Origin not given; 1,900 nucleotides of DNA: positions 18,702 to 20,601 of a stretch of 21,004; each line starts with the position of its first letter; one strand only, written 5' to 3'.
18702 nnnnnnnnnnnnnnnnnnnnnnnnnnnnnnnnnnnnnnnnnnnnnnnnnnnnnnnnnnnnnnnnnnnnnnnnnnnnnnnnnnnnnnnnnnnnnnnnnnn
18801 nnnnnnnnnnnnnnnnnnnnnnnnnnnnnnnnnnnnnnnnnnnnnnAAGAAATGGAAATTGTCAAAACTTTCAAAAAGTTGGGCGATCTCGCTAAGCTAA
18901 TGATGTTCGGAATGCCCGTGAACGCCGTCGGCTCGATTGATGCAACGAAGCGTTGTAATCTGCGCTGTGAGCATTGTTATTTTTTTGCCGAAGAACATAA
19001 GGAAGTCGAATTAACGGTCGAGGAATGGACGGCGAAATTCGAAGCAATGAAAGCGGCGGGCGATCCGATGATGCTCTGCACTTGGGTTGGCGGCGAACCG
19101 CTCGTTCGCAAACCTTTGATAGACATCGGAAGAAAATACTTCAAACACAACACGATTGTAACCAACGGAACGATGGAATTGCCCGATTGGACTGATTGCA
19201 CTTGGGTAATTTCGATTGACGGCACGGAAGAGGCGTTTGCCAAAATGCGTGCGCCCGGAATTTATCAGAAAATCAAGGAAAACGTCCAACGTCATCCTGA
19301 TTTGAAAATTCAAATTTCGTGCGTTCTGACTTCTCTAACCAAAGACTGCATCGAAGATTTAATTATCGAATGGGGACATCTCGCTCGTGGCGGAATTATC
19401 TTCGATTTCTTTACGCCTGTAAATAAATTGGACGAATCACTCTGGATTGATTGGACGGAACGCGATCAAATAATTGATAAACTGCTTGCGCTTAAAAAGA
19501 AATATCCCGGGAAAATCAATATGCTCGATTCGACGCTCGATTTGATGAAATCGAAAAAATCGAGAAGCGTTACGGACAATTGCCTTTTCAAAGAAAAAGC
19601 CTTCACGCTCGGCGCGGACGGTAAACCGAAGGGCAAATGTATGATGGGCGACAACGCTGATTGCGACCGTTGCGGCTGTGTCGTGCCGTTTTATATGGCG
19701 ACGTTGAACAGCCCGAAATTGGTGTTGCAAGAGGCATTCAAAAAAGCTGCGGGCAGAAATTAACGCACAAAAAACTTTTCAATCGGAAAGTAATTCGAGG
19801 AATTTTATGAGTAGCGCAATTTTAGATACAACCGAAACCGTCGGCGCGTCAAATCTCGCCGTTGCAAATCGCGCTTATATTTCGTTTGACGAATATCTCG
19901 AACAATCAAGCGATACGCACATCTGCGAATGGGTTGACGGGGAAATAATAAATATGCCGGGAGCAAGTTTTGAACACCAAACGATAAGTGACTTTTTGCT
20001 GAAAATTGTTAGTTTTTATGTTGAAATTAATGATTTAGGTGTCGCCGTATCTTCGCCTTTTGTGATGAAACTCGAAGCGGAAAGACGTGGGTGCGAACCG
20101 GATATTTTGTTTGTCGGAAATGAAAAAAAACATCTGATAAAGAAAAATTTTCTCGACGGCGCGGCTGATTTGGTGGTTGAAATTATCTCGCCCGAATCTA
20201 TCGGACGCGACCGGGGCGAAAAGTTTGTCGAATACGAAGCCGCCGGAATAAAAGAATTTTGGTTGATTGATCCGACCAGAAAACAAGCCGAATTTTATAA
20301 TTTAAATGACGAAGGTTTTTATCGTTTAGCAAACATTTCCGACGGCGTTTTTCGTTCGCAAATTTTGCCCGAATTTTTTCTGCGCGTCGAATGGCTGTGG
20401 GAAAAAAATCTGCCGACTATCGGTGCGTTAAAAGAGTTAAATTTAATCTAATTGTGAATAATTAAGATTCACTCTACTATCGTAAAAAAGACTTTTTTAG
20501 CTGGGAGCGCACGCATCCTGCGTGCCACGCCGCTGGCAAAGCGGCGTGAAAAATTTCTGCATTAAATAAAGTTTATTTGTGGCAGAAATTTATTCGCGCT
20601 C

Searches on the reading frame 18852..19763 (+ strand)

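Call 10: search_protein_families(library=pfam, proteins=[window:18852-19763:+], max_evalue=0.001)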
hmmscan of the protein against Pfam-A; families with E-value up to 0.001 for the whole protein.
window:18852-19763:+ (303 aa): 1 family
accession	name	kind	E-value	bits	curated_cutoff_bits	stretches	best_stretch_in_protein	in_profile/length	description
PF04055.27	Radical_SAM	-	7.1e-12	46.2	29.5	1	32-154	4-142/166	Radical SAM superfamily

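Call 66: search_protein_families(library=ncbifam, proteins=[window:18852-19763:+], max_evalue=0.01)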
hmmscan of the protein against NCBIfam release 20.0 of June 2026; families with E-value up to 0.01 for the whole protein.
window:18852-19763:+ (303 aa): 48 families (the best 25 are shown)
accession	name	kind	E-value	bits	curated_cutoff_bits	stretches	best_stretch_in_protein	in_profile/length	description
TIGR04250.1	SCM_rSAM_ScmE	equivalog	4.6e-13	48.8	400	1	29-223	7-218/358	SynChlorMet cassette radical SAM/SPASM protein ScmE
TIGR04546.1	rSAM_ahbC_deAc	equivalog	7.4e-12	44.8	650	1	15-146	29-170/390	12,18-didecarboxysiroheme deacetylase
TIGR03961.1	rSAM_PTO1314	hypoth_equivalog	1.7e-11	44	306.05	1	34-171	32-175/332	PTO1314 family radical SAM protein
TIGR04051.1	rSAM_NirJ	equivalog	2.1e-10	40.1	515.45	1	32-168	9-154/354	heme d1 biosynthesis radical SAM protein NirJ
TIGR04054.1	rSAM_NirJ1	equivalog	4.3e-10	38.8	650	1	28-112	39-125/387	putative heme d1 biosynthesis radical SAM protein NirJ1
NF045702.1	rSAM_GDGT_ether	equivalog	6.9e-10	38.1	450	1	26-106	87-173/486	tetraether lipid synthase Tes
TIGR04053.2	TIGR04053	equivalog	8.4e-10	38.4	395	1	30-218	13-217/366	TIGR04053 family radical SAM/SPASM domain-containing protein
NF047865.1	rSAM_PapB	equivalog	1e-09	38.1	340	1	32-193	10-191/330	PapB family radical SAM/SPASM ranthipeptide maturase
TIGR04055.1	rSAM_NirJ2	equivalog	3.5e-09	36.6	500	1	28-108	3-84/326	putative heme d1 biosynthesis radical SAM protein NirJ2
NF050035.1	rSAM_WgK_link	exception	3.5e-09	36.1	650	1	29-171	13-165/367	radical SAM/SPASM peptide maturase WgkB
NF045574.1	sacti_mat_StsB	exception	4.1e-09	35.8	625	1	32-150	103-230/466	StsB family radical SAM/SPASM domain sactipeptide maturase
NF045646.2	rSAM_Se_TrsS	equivalog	7e-09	34.7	490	1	29-106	90-170/441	radical SAM (seleno)protein TrsS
TIGR04347.1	pseudo_SAM_Halo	equivalog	1.2e-08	34.6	525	1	29-107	42-122/390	TIGR04347 family pseudo-SAM/SPASM protein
TIGR02668.1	moaA_archaeal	equivalog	1.4e-08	34.1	325.25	1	19-108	5-96/303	GTP 3',8-cyclase MoaA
NF038283.1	viperin_w_prok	equivalog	8.1e-08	31.8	180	1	32-113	9-99/281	viperin family antiviral radical SAM protein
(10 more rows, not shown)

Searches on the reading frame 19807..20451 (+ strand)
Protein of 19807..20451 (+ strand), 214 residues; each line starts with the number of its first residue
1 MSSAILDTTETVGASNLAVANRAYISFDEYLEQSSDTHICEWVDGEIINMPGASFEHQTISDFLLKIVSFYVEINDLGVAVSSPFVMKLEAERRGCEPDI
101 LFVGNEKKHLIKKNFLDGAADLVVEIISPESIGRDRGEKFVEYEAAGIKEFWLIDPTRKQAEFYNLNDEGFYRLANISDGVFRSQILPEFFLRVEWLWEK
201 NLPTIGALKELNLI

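Call 86: search_protein_families(library=pfam, proteins=[window:19807-20451:+], max_evalue=0.01)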
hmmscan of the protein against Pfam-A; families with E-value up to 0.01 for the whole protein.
window:19807-20451:+ (214 aa): 1 family
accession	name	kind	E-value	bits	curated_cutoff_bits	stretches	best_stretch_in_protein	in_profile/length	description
PF05685.18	Uma2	-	1e-32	113.5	27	1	28-194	2-171/172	Putative restriction endonuclease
